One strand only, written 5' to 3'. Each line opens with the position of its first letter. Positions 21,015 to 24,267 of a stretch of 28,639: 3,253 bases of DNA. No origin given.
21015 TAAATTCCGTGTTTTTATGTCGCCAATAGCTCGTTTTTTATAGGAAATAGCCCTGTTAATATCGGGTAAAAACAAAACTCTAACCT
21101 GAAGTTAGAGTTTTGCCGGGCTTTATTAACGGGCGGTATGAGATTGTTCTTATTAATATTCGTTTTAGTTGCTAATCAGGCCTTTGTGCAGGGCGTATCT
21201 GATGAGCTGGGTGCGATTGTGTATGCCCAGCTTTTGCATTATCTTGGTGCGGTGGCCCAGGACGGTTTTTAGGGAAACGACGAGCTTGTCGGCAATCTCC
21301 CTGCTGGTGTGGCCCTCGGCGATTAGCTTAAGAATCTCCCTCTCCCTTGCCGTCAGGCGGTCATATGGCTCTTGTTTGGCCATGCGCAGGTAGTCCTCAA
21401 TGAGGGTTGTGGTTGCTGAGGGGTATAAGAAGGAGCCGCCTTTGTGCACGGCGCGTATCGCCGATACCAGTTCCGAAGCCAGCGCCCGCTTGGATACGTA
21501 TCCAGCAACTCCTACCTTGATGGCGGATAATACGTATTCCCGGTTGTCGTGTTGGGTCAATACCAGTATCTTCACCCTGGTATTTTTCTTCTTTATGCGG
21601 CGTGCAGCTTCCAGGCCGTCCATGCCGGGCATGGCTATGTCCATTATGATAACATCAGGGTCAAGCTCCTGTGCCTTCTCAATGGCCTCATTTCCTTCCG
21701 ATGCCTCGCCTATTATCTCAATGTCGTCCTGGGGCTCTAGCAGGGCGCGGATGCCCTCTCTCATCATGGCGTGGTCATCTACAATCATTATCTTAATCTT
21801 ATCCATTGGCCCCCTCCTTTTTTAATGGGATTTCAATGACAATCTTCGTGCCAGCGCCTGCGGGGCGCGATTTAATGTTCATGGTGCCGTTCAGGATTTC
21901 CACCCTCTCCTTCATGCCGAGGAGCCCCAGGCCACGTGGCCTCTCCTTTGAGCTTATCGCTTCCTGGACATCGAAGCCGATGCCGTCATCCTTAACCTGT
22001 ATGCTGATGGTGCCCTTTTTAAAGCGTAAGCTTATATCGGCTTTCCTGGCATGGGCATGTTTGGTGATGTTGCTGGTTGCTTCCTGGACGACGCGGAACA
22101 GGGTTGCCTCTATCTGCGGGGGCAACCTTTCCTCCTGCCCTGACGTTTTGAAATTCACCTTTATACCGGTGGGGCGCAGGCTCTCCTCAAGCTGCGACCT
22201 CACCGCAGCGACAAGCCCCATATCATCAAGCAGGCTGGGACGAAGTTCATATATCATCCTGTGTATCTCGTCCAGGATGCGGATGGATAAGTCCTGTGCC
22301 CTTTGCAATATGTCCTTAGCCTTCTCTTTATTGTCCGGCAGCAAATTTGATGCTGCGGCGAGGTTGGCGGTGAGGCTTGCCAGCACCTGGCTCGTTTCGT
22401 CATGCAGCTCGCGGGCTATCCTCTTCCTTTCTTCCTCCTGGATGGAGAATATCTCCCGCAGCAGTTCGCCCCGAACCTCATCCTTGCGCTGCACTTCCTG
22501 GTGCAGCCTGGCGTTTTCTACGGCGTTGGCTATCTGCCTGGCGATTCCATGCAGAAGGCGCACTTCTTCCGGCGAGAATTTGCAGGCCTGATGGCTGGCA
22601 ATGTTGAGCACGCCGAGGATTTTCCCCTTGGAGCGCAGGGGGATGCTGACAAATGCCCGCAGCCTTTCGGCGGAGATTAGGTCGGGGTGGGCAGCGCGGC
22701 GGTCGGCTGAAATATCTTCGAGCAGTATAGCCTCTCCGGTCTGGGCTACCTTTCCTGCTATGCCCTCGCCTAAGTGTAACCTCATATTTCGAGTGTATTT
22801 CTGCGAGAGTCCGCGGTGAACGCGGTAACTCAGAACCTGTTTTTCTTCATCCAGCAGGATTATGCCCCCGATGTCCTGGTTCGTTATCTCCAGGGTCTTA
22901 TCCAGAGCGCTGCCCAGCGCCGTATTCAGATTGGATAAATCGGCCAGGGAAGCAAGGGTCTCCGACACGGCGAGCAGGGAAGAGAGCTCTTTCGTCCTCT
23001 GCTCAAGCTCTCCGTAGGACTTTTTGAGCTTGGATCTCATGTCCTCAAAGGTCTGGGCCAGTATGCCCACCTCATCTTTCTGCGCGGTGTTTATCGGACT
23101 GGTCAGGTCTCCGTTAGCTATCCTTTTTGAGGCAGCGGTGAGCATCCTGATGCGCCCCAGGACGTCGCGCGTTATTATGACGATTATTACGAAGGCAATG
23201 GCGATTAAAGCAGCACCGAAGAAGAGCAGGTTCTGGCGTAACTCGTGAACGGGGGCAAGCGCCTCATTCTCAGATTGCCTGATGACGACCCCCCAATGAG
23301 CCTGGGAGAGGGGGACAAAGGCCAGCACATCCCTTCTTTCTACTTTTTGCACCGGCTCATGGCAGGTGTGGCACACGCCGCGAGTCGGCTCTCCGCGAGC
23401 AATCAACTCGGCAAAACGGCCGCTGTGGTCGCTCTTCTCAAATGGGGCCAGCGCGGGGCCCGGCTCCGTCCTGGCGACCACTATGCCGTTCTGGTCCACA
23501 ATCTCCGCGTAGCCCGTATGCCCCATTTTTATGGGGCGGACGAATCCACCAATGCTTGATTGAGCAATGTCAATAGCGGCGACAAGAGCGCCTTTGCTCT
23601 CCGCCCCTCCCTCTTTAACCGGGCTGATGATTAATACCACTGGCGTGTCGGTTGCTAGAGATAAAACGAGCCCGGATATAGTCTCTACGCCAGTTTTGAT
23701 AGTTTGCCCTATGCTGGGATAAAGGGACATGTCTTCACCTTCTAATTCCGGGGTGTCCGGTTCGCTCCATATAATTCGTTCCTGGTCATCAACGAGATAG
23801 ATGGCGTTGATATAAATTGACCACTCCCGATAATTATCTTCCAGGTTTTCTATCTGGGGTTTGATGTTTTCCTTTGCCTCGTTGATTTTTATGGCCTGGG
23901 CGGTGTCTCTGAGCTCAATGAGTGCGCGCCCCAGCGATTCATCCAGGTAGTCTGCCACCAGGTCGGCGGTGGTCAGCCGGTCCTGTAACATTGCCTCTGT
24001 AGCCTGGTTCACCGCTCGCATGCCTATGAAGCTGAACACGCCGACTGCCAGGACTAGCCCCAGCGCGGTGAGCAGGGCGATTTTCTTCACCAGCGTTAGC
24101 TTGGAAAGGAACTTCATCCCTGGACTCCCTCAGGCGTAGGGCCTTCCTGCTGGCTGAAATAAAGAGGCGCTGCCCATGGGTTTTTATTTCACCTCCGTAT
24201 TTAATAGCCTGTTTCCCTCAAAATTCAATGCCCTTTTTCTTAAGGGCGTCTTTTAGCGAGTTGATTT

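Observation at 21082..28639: Ccm maturation cluster linked to the heme-c sensor two-component system: candidate self-monitoring circuit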

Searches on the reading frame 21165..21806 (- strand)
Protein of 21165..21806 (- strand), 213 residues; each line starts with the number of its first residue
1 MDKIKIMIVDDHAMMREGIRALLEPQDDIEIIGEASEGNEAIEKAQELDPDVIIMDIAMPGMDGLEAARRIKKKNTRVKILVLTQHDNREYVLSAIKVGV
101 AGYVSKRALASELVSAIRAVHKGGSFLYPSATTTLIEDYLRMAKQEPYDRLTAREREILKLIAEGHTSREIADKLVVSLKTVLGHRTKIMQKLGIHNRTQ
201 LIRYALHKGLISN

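Call 4: search_protein_families(library=pfam, proteins=[window:21165-21806:-], max_evalue=0.01)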
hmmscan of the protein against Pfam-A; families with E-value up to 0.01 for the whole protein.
window:21165-21806:- (213 aa): 6 families
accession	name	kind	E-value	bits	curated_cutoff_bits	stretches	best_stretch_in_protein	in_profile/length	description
PF00072.30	Response_reg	-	3.5e-32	111.3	30.2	1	6-118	1-111/111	Response regulator receiver domain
PF00196.25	GerE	-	4e-20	71.6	23.5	1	150-205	2-57/57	Bacterial regulatory proteins, luxR family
PF08281.18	Sigma70_r4_2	-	7.8e-05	22.7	25.7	1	150-182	10-43/54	Sigma-70, region 4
PF13384.12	HTH_23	-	0.00046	20.4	24.6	0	155-182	7-34/50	Homeodomain-like domain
PF04545.22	Sigma70_r4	-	0.00078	19.4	24.1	1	149-193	3-48/50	Sigma-70, region 4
PF13936.12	HTH_38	-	0.0095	16.1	27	0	149-182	3-37/44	Helix-turn-helix domain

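Call 17: search_protein_families(library=ncbifam, proteins=[window:21165-21806:-], max_evalue=0.01)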
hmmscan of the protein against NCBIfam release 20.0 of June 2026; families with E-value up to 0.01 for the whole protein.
window:21165-21806:- (213 aa): 126 families (the best 25 are shown)
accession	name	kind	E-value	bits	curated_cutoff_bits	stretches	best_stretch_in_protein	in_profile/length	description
NF052445.1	RespRegMctR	equivalog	4.9e-58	195.9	300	1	3-210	1-204/205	two-component system response regulator MctR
NF011896.0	PRK15369.1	equivalog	1.7e-53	181.4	242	1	2-210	2-209/211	two component system response regulator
NF007018.1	PRK09483.1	equivalog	9.1e-48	162.8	280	1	4-211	2-209/217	UvrY/SirA/GacA family response regulator transcription factor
NF047785.1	respo_reg_MadR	equivalog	4.1e-47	160.2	300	1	4-211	1-209/209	MadR family response regulator transcription factor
NF007935.0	PRK10651.1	equivalog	6.6e-46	156.2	250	1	2-200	5-205/216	two-component system response regulator NarL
NF007708.0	PRK10403.1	equivalog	4.2e-39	134.2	343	1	4-199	7-202/215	nitrate/nitrite response regulator protein NarP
NF007403.0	PRK09935.1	equivalog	6.9e-38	130.3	271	1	3-210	3-209/210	fimbria biosynthesis transcriptional regulator FimZ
NF007419.0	PRK09958.1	equivalog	3.6e-33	114.9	251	1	6-206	3-199/204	acid-sensing system DNA-binding response regulator EvgA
NF007685.0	PRK10360.1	equivalog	5.5e-33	114.4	258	1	4-204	2-191/196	response regulator transcription factor UhpA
NF008098.0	PRK10840.1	equivalog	2.7e-31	108.7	235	1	1-204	1-204/216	response regulator transcription factor RcsB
NF001965.0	PRK00742.1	subfamily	5.3e-28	98.2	293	1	2-110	2-111/357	chemotaxis-specific protein-glutamate methyltransferase CheB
NF041367.1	CheY_Halo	equivalog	4.6e-26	91.4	200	1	6-119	1-112/114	chemotaxis protein CheY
NF006900.1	PRK09390.1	equivalog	7.3e-26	91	255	1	3-209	4-201/203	response regulator FixJ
NF040749.1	tetrathio_RR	equivalog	6.4e-24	84.7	290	1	6-203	2-186/191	tetrathionate respiration response regulator TtrR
NF009206.0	PRK12555.1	subfamily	1.2e-22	80.3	342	1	4-111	1-109/340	chemotaxis-specific protein-glutamate methyltransferase CheB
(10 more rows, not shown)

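Call 78: search_solved_structures(query=window:21165-21806:-, max_evalue=1e-10, show_alignments=0)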
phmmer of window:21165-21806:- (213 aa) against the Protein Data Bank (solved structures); distinct sequences matched with E-value up to 1e-10: 107 (the best 60 are shown).
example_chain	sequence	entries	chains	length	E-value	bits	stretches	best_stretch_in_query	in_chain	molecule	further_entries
5hev_A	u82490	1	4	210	4.6e-49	170.3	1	4-211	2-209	Response regulator protein VraR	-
7ve6_A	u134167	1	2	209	2.7e-44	154.7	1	4-211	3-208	Response regulator protein VraR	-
4gvp_A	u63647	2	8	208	3e-44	154.6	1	4-211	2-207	Response regulator protein vraR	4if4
1a04_A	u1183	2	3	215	5.5e-35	124.3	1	5-201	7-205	NITRATE/NITRITE RESPONSE REGULATOR PROTEIN NARL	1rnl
4ldz_A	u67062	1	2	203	5e-34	121.2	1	4-209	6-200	Transcriptional regulatory protein DesR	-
3c3w_A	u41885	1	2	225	1.9e-33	119.3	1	4-205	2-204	TWO COMPONENT TRANSCRIPTIONAL REGULATORY PROTEIN DEVR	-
4yn8_A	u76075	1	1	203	2.4e-32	115.8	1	3-208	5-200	Response regulator ChrA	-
5f64_A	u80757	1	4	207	4.8e-27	98.5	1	5-205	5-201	Positive transcription regulator EvgA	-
8zwn_A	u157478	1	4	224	7.1e-27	97.9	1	6-205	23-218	DNA-binding transcriptional activator EvgA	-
5o8y_A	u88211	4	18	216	8.6e-27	97.6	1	1-205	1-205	Transcriptional regulatory protein RcsB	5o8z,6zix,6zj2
5vxn_A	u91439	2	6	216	8.7e-27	97.6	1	1-205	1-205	Transcriptional regulatory protein RcsB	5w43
6eo2_A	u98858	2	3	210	9.7e-27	97.4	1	1-204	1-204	Transcriptional regulatory protein RcsB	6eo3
3cz5_A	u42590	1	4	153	2e-26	96.4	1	4-138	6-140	Two-component response regulator, LuxR family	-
4zmr_A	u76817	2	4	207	1.1e-24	90.8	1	4-209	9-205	Response regulator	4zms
4hye_A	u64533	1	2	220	1.4e-24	90.4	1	4-209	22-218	Response regulator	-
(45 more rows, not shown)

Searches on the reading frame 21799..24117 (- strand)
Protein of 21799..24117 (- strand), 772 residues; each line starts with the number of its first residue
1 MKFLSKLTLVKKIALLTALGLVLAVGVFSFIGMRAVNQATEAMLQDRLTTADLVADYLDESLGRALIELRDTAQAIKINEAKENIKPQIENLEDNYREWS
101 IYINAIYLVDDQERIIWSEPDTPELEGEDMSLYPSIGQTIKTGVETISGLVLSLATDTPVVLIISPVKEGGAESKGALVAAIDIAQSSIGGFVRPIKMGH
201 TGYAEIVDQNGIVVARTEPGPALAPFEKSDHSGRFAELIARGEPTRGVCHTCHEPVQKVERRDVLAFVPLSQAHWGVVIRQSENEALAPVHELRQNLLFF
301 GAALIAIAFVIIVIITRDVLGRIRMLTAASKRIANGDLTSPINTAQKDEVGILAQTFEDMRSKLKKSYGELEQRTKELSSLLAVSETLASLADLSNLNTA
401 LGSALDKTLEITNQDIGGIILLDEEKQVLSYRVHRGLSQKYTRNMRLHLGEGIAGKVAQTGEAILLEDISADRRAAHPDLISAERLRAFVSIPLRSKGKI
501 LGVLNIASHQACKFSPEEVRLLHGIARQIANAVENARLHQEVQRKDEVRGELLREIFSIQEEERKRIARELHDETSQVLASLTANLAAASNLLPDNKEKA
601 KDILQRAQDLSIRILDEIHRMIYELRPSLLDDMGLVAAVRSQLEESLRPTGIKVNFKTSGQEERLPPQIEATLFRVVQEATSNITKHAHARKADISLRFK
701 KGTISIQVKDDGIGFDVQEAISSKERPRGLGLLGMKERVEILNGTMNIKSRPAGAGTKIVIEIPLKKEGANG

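Call 4: search_protein_families(library=pfam, proteins=[window:21799-24117:-], max_evalue=0.01)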
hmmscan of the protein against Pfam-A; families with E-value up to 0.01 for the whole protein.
window:21799-24117:- (772 aa): 10 families
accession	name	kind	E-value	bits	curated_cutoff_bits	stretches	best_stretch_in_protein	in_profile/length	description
PF13185.12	GAF_2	-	8.8e-22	78.2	28.6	1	396-534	3-136/136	GAF domain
PF01590.32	GAF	-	1.7e-17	64.6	22.4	1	397-533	2-133/133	GAF domain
PF02743.24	dCache_1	-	9.3e-17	61.8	45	1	43-223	11-198/240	Cache domain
PF02518.31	HATPase_c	-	3.8e-15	56.7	26.4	1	670-766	3-110/111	Histidine kinase-, DNA gyrase B-, and HSP90-like ATPase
PF07730.19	HisKA_3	-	4.3e-15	56.5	24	1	563-629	1-67/68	Histidine kinase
PF00672.30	HAMP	-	2e-12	47.7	25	1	315-365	2-52/53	HAMP domain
PF13492.12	GAF_3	-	8.8e-11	42.8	27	1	401-535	6-129/129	GAF domain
PF13581.12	HATPase_c_2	-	3.9e-06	27.3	27.4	1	664-736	23-106/127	Histidine kinase-like ATPase domain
PF12729.13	4HB_MCP_1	-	0.00086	19.4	27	1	8-96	3-95/181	Four helix bundle sensory module for signal transduction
PF17201.10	Cache_3-Cache_2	-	0.0018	18.1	27.7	0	193-295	195-298/299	Cache 3/Cache 2 fusion domain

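Call 17: search_protein_families(library=ncbifam, proteins=[window:21799-24117:-], max_evalue=0.01)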
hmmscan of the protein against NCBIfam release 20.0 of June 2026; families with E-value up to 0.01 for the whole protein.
window:21799-24117:- (772 aa): 47 families (the best 25 are shown)
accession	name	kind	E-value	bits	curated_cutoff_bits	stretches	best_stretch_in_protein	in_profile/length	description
NF052443.1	SensHisKinMctS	equivalog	3e-45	154.4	700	1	546-764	233-447/457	two-component system sensor histidine kinase MctS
NF008649.0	PRK11644.1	equivalog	7.2e-40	137.2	408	1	535-765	279-496/499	signal transduction histidine-protein kinase/phosphatase UhpB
NF008184.0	PRK10935.1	equivalog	1.6e-35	122.8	553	2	561-768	361-562/565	nitrate/nitrite two-component system sensor histidine kinase NarQ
NF052531.1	Strep_LiaS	equivalog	6.6e-31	107.8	450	1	536-765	108-327/328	envelope stress sensor histidine kinase LiaS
NF047786.1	his_kin_MadS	equivalog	1.9e-30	106.4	500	1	560-764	227-434/434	MadS family sensor histidine kinase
NF007896.0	PRK10600.1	equivalog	1.4e-27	96.6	578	2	561-762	388-582/598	nitrate/nitrite two-component system sensor histidine kinase NarX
NF033092.0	HK_WalK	equivalog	1.9e-16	59.8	725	1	273-383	154-265/594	cell wall metabolism sensor histidine kinase WalK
NF008283.0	PRK11061.1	equivalog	5.5e-16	58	583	1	386-547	7-168/748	phosphoenolpyruvate--protein phosphotransferase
NF040691.1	MtrAB_MtrB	equivalog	1.4e-13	50.7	450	1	291-373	184-266/507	MtrAB system histidine kinase MtrB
TIGR01817.1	nifA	equivalog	2e-13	49.9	528.85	1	377-562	3-183/534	nif-specific transcriptional activator NifA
NF047322.1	HK_morpho_MacS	equivalog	4.3e-11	42.6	300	1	560-764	179-367/367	MacS family sensor histidine kinase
NF041210.1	his_kin_PieS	equivalog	4.7e-10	39.1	850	1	298-438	169-308/474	two component system sensor histidine kinase PieS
NF038263.1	prot_phos_SiaA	equivalog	1.2e-09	37.3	700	1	264-382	278-397/658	biofilm regulation protein phosphatase SiaA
NF008298.1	PRK11086.1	subfamily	2.3e-09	36.2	520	1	686-768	440-528/529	DcuS/MalK family sensor histidine kinase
NF038250.1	nitrate_NreA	equivalog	4.2e-09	36.3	175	1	403-508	8-118/142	nitrate respiration regulation accessory nitrate sensor NreA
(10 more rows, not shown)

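Call 27: find_encoding_contigs(protein=window:21799-24117:-, flank=10000, max_places=4)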
Protein window:21799-24117:- (772 aa): no gene with exactly this product is on record in the collection.

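Call 66: search_solved_structures(query=window:21799-24117:-, max_evalue=0.001)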
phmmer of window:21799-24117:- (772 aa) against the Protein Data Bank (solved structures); distinct sequences matched with E-value up to 0.001: 32.
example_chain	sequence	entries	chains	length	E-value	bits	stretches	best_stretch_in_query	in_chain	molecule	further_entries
7ssj_A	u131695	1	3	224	1.3e-14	56.8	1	537-764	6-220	Sensor histidine kinase DesK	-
3gig_A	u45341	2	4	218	3.5e-14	55.3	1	542-764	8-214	Sensor histidine kinase desK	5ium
3ehf_A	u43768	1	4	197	5.9e-14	54.6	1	560-764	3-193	Sensor kinase (YocF protein)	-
3gie_A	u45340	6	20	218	5.6e-13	51.3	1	542-764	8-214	Sensor histidine kinase desK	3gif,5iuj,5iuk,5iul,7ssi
3ehh_A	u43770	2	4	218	2.9e-12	49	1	542-764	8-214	Sensor kinase (YocF protein)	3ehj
4gt8_A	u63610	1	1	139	3.4e-12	48.8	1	660-769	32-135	Sensor protein vraS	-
5w10_A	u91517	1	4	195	2.6e-10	42.5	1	418-531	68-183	cGMP-specific phosphodiesterase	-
3ci6_A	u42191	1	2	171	3e-10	42.3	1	396-536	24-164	Phosphoenolpyruvate-protein phosphotransferase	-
4mcw_A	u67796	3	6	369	1e-08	37.2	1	376-547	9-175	Metal dependent phosphohydrolase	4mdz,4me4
3e0y_A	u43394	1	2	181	2.2e-08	36.2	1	416-540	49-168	Conserved domain protein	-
3trc_A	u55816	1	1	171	2.6e-08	35.9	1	395-538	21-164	Phosphoenolpyruvate-protein phosphotransferase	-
1ykd_A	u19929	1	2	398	2.7e-08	35.9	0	397-533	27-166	adenylate cyclase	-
3ehg_A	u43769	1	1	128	1.8e-07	33.2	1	669-764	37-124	Sensor kinase (YocF protein)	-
4g3k_A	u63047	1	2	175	4.8e-06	28.4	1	446-540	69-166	Transcriptional regulator nlh1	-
4g3w_A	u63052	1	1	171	5.8e-06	28.2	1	446-538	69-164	Transcriptional regulator nlh1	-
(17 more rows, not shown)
